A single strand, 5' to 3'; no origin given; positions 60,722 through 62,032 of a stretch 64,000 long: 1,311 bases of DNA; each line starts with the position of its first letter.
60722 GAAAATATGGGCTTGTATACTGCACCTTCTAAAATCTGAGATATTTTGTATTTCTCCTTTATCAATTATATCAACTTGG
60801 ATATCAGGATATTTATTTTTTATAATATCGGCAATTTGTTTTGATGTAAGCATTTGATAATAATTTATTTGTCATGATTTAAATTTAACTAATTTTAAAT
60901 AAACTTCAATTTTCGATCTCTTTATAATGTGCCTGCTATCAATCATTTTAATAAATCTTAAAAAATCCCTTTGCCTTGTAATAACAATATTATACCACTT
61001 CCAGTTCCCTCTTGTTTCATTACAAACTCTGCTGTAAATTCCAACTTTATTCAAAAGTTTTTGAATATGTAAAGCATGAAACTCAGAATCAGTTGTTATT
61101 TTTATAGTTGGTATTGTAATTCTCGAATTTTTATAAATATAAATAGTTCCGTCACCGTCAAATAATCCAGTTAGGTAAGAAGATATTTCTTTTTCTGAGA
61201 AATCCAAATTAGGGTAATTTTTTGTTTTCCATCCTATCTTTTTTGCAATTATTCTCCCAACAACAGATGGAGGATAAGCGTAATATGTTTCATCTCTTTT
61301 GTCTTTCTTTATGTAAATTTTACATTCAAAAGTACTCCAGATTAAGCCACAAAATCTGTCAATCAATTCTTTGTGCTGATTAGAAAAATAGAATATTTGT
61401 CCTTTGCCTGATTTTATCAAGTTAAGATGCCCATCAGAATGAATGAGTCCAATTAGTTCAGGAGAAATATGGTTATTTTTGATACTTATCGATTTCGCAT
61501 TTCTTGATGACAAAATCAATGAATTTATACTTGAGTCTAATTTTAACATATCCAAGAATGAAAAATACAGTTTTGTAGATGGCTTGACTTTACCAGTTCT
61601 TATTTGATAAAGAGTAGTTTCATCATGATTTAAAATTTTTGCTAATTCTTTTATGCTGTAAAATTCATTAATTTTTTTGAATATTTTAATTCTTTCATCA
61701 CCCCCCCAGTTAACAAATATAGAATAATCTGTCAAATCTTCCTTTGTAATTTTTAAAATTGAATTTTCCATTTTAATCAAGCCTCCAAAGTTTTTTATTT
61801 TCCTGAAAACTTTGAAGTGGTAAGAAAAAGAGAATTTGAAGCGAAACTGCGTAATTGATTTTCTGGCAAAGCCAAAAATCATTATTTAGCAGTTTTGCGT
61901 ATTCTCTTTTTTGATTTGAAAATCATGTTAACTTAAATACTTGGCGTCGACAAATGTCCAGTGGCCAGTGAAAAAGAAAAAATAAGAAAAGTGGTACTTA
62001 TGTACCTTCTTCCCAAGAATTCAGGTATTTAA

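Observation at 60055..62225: Free-standing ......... homing-endonuclease cassette inserted into the 3' end of ahcY, bringing its own replacement 3' end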

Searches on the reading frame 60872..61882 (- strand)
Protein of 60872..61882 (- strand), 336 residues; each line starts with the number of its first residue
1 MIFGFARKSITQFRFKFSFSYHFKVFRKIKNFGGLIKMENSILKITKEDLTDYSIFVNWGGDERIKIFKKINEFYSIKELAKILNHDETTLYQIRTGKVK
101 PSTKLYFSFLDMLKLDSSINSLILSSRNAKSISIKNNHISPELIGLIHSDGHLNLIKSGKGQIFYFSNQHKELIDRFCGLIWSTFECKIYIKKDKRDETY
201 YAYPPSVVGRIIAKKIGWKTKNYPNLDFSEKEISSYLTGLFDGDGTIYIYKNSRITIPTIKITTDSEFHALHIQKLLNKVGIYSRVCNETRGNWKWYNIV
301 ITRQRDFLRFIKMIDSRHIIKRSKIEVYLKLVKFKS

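Call 5: search_protein_families(library=pfam, proteins=[window:60872-61882:-], max_evalue=0.01)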
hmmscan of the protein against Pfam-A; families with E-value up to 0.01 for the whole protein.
window:60872-61882:- (336 aa): 3 families
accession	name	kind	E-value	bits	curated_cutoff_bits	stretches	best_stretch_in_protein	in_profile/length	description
PF14528.11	LAGLIDADG_3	-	2e-15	57.2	22.5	1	234-314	4-81/82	LAGLIDADG-like domain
PF12728.13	HTH_17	-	9e-05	23.1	27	1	74-108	1-39/51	Helix-turn-helix domain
PF07453.19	NUMOD1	-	0.0096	16.6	22.8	0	69-91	11-33/37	NUMOD1 domain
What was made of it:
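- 60872..61771 (-): Free-standing double-motif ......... homing endonuclease gene (299 aa, HLG24507.1) with an N-terminal HTH region. Pfam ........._3 57.2 bits against a cut-off of 22.5 (call 5).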

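Call 9: find_homologous_proteins(query=window:60872-61882:-)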
Query window:60872-61882:- (336 aa): 20 proteins with E <= 0.001 among 2540 candidates.
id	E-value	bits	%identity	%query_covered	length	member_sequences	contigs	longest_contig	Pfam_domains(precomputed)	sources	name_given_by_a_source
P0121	5.1e-142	491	75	88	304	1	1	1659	PF14528.12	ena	-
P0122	1.5e-141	489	72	88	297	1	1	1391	PF14528.12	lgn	-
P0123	1.4e-139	483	71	87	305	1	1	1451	PF14528.12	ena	-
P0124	2.1e-139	482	75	86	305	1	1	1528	PF14528.12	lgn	-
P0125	9.0e-138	477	74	87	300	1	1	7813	PF14528.12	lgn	-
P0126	1.2e-135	470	73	87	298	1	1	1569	PF13936.13,PF14528.12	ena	-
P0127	7.6e-135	467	74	86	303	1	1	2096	PF13936.13,PF14528.12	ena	-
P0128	1.3e-132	460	70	87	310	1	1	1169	PF14528.12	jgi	jgi:DNA-binding XRE family transcriptional regulator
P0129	2.6e-120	419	98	58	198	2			-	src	-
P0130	1.3e-112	394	62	85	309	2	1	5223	PF14528.12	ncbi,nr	ncbi:MAG: hypothetical protein KKE20_06755 [Nanoarchaeota archaeon]|nr:hypothetical protein [Nanoarc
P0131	1.1e-91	325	54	88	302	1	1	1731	PF14528.12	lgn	-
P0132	7.7e-91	322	74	60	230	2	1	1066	-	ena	-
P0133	4.6e-90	320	71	57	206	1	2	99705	PF14528.12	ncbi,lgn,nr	ncbi:hypothetical protein HY638_04555 [Candidatus Woesearchaeota archaeon]|nr:hypothetical protein [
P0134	1.8e-80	288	50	85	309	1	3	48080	PF14528.12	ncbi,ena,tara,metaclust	tara:strand:+ start:6742 stop:7671 length:930 start_codon:yes stop_codon:yes gene_type:complete|meta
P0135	1.9e-78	282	49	86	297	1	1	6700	PF14528.12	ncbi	-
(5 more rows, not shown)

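Call 10: find_encoding_contigs(protein=P0133, flank=6000, max_places=3)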
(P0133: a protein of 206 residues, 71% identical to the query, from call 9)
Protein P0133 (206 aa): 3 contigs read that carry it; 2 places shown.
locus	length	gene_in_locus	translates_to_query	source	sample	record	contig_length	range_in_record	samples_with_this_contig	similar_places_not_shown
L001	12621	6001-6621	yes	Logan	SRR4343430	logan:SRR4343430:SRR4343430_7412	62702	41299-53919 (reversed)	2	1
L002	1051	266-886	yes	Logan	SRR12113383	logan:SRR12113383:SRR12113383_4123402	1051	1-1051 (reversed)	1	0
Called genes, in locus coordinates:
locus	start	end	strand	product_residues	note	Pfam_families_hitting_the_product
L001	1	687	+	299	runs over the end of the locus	PF00294:PfkB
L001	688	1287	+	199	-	PF01168:Ala_racemase_N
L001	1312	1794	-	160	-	PF01850:PIN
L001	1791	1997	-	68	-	PF04014:MazE_antitoxin, PF15937:PrlF_antitoxin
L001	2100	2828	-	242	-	PF01978:TrmB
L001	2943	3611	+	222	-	-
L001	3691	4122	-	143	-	PF09339:HTH_IclR (weak), PF13404:HTH_AsnC-type, PF13412:HTH_24, PF01037:AsnC_trans_reg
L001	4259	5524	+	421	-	PF05221:AdoHcyase, PF02826:2-Hacid_dh_C, PF00670:AdoHcyase_NAD, PF07991:KARI_N (weak)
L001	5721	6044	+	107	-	-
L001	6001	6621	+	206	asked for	PF14528:LAGLIDADG_3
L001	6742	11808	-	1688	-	-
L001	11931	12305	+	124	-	PF02643:DUF192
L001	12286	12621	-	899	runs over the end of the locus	PF00133:tRNA-synt_1, PF09334:tRNA-synt_1g, PF13603:tRNA-synt_1_2, PF00133:tRNA-synt_1, PF01406:tRNA-synt_1e (weak), PF09334:tRNA-synt_1g (weak), PF08264:Anticodon_1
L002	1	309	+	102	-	?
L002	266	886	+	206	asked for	PF14528:LAGLIDADG_3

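Call 11: find_encoding_contigs(protein=P0125, flank=6000, max_places=3)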
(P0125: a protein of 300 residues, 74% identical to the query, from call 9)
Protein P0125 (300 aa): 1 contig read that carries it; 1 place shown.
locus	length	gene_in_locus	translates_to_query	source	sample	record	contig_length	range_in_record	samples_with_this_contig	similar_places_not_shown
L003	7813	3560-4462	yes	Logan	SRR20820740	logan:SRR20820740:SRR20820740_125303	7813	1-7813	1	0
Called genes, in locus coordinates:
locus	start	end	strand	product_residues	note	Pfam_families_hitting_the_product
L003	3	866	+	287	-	?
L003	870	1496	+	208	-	PF01168:Ala_racemase_N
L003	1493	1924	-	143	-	PF13404:HTH_AsnC-type, PF13412:HTH_24, PF01037:AsnC_trans_reg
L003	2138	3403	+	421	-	PF05221:AdoHcyase, PF02826:2-Hacid_dh_C, PF00670:AdoHcyase_NAD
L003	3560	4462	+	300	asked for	PF14528:LAGLIDADG_3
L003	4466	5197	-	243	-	PF03796:DnaB_C (weak), PF06745:ATPase, PF13481:AAA_25 (faint), PF07088:GvpD_P-loop (weak)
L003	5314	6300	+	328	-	PF00294:PfkB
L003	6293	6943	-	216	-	PF01135:PCMT, PF00398:RrnaAD (faint), PF01209:Ubie_methyltran (weak), PF05175:MTS (weak), PF01189:Methyltr_RsmB-F, PF13847:Methyltransf_31, PF13649:Methyltransf_25 (weak)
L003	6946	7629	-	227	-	PF05707:Zot (faint)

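Call 12: find_encoding_contigs(protein=P0130, flank=6000, max_places=3)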
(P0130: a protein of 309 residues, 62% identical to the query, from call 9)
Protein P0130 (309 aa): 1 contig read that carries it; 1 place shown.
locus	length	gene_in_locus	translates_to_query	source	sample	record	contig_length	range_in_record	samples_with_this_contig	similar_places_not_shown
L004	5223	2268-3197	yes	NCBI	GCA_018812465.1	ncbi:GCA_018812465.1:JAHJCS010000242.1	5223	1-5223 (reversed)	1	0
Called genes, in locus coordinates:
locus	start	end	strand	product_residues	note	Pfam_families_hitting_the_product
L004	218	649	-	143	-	PF01047:MarR (faint), PF12802:MarR_2 (weak), PF13404:HTH_AsnC-type, PF13412:HTH_24, PF01037:AsnC_trans_reg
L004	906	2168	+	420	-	PF05221:AdoHcyase, PF00670:AdoHcyase_NAD, PF02826:2-Hacid_dh_C, PF07991:KARI_N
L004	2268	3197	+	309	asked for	PF14528:LAGLIDADG_3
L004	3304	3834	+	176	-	-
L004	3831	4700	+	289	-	PF01875:Memo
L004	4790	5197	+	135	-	PF00571:CBS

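Call 17: find_related_loci(query=A2, collection=genome_contigs, flank=5000)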
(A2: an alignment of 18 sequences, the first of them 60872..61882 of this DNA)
Query A2 (336 aa) in genome_contigs; peptide patterns used: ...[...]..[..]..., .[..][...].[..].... (x = any residue, [..] = any of these).
90 stretches matched a pattern; 18 encode a relative of the query (tblastn E <= 1e-3); 18 distinct loci.
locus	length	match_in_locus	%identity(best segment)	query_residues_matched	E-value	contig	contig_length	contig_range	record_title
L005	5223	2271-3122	62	32-315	2e-114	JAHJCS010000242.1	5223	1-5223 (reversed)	MAG: Nanoarchaeota archaeon isolate Modern_marine.mb.317 Modern_marine.mb.317_k141_2320060, whole genome shotgun sequenc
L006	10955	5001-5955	71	5-329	1e-116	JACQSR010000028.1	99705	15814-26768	MAG: Candidatus Woesearchaeota archaeon isolate NC_groundwater_1390_Ag_S-0.2um_45_88 S_p2_S4_coassembly_k141_2825706, wh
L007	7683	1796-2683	46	30-325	1e-76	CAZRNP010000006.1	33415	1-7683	MAG TPA_asm: uncultured archaeon isolate binchicken_co278_280 genome assembly, contig: NODE_614_length_33415_cov_9.90149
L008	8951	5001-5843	41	44-325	1e-63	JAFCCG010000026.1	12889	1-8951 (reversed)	MAG: Chloroflexi bacterium isolate AB_1215_Bin_59 AB_1215_Bin_59.fna_scaffold_6818, whole genome shotgun sequence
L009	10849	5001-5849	40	43-324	2e-60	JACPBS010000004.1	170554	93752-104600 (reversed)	MAG: Candidatus Woesearchaeota archaeon isolate NC_groundwater_263_Ag_S-0.2um_45_10 S5_GD2017_2_S2_scaffold_71, whole ge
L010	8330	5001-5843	39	41-322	5e-57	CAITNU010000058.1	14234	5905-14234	uncultured Candidatus Micrarchaeota archaeon isolate AlinenSediments_bin-0467 genome assembly, contig: bin-0467:058/102,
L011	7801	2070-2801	41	80-325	9e-52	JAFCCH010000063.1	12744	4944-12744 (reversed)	MAG: Thaumarchaeota archaeon isolate AB_1215_Bin_64 AB_1215_Bin_64.fna_scaffold_36305, whole genome shotgun sequence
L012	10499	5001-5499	44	36-332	4e-16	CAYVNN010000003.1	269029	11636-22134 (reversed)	MAG TPA_asm: uncultured Methanosarcinales archaeon isolate SRP077602_co2_11 genome assembly, contig: NODE_19_length_2690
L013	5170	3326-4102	27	75-310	9e-11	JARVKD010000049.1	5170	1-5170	MAG: Nitrososphaeria archaeon isolate JZ2_bin.220247 NODE_49_length_5170_cov_1.55027, whole genome shotgun sequence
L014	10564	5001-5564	28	144-329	2e-7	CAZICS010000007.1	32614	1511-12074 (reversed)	MAG TPA_asm: uncultured archaeon isolate binchicken_co6_512 genome assembly, contig: NODE_1012_length_32614_cov_19.60493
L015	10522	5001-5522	27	138-298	2e-6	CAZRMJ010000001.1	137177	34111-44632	MAG TPA_asm: Candidatus Woesearchaeota archaeon isolate SRP342105_co2_376 genome assembly, contig: NODE_87_length_137177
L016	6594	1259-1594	31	233-336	3e-6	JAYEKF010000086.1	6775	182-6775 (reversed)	MAG: Thermoproteota archaeon isolate MAG144 MAG144_86, whole genome shotgun sequence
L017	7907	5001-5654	27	78-290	1e-5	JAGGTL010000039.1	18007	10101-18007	MAG: Candidatus Aenigmatarchaeota archaeon isolate AUK047 PB_MBMC_001_c_000000000041, whole genome shotgun sequence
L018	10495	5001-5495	23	143-325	1e-5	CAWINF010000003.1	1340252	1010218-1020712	MAG: uncultured Acidobacteriota bacterium isolate MFD04944.bin.1.105 genome assembly, contig: contig_51356, whole genome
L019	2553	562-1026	29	139-290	1e-5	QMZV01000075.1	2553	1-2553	MAG: Candidatus Aenigmatarchaeota archaeon isolate B34_G15 B34_Guay15_scaffold_26769, whole genome shotgun sequence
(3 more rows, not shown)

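Call 18: find_related_loci(query=A2, collection=metagenome_contigs, flank=5000)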
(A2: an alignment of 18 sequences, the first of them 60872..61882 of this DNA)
Query A2 (336 aa) in metagenome_contigs; peptide patterns used: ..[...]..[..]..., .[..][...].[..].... (x = any residue, [..] = any of these).
331 stretches matched a pattern; 18 encode a relative of the query (tblastn E <= 1e-3); 18 distinct loci.
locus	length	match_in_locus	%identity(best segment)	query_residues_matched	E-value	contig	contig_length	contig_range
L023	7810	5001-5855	50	40-326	6e-85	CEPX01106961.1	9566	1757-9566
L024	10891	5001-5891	48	38-335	1e-83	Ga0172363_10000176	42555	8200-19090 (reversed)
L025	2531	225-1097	43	38-331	2e-65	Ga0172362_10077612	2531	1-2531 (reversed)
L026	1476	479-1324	44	38-319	1e-67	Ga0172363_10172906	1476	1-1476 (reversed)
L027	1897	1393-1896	44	22-189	7e-36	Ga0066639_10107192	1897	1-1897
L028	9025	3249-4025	26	75-310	3e-10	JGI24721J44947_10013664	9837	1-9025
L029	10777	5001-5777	26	75-310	3e-10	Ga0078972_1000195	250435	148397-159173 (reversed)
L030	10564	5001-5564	28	144-329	2e-7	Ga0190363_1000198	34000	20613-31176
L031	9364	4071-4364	34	203-310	4e-7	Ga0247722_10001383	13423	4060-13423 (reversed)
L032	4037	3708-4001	34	203-310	3e-7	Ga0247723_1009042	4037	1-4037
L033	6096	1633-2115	24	143-321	9e-7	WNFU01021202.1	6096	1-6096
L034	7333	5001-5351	28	143-247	2e-6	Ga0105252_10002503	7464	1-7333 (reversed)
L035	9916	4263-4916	27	78-290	3e-6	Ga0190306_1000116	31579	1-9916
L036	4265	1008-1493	28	143-295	5e-6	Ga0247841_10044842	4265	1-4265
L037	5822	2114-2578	29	139-290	6e-6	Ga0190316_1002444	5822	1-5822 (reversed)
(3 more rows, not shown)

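Call 23: find_encoding_contigs(protein=P0128, flank=6000, max_places=3)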
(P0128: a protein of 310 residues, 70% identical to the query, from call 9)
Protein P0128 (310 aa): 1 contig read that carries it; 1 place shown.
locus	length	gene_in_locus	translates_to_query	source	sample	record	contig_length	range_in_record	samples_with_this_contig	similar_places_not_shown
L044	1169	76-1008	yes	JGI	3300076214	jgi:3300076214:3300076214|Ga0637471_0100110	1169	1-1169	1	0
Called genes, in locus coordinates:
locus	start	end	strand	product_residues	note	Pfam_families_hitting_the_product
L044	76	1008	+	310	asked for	PF14528:LAGLIDADG_3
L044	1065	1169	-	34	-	?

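Call 45: search_protein_families(library=padloc, proteins=[window:60872-61771:-], max_evalue=0.1)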
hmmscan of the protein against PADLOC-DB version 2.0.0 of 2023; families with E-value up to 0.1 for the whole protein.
window:60872-61771:- (299 aa): 1 family
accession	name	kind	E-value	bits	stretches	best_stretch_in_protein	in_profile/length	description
PDLC02926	HTH_VI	-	0.036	12.3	1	38-94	15-69/92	-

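Call 73: search_solved_structures(query=window:60872-61771:-, max_evalue=0.01)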
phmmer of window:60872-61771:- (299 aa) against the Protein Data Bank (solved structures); distinct sequences matched with E-value up to 0.01: 0.
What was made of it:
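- On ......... homing endonuclease (double-motif, single-chain): No PDB sequence match at E <= 0.01 (call 73), so no close characterised relative.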

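Call 79: find_related_loci(query=A2, collection=viral_contigs, flank=5000)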
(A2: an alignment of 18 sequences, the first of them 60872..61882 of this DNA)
Query A2 (336 aa) in viral_contigs; peptide patterns used: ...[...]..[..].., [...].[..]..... (x = any residue, [..] = any of these).
442 stretches matched a pattern; 21 encode a relative of the query (tblastn E <= 1e-3); 21 distinct loci.
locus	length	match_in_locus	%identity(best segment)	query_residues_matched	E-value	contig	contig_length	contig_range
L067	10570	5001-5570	30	133-314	4e-8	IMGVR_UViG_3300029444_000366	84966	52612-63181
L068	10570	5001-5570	30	133-314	5e-8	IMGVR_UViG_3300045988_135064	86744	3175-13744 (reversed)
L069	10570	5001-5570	30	133-314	6e-8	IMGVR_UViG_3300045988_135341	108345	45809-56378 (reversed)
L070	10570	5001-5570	30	133-314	9e-8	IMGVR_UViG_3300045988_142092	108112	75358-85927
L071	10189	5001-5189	45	226-290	2e-7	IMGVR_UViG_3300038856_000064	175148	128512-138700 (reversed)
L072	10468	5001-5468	25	143-299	2e-7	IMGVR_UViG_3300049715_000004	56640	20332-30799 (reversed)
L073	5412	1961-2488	26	140-310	5e-7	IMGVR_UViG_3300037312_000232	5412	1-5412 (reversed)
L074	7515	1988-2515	26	140-310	5e-7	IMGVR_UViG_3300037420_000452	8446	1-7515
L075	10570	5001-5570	29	133-314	6e-7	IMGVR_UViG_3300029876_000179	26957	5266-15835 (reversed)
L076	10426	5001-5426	27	135-288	1e-6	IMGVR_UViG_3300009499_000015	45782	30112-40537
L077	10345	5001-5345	30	143-254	1e-5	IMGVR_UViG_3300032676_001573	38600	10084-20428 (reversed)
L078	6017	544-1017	28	143-299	1e-5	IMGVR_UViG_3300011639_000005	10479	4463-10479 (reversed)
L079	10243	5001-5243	30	209-294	9e-6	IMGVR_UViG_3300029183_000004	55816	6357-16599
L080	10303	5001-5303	31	185-295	2e-5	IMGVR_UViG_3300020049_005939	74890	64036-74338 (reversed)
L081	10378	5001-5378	25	194-314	4e-5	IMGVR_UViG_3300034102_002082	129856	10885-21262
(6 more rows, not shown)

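Call 81: search_protein_families(library=phrogs, proteins=[window:60872-61771:-], max_evalue=0.01)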
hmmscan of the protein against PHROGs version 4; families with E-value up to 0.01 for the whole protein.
window:60872-61771:- (299 aa): 3 families
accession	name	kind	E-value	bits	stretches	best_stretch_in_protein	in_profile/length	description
phrog_4645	-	DNA, RNA and nucleotide metabolism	5.4e-05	23.5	1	182-295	190-304/308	endonuclease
phrog_5046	-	DNA, RNA and nucleotide metabolism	0.00015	23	1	198-295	9-110/161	HNH endonuclease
phrog_3642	-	DNA, RNA and nucleotide metabolism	0.0066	17.4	0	40-68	24-52/79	HTH DNA binding protein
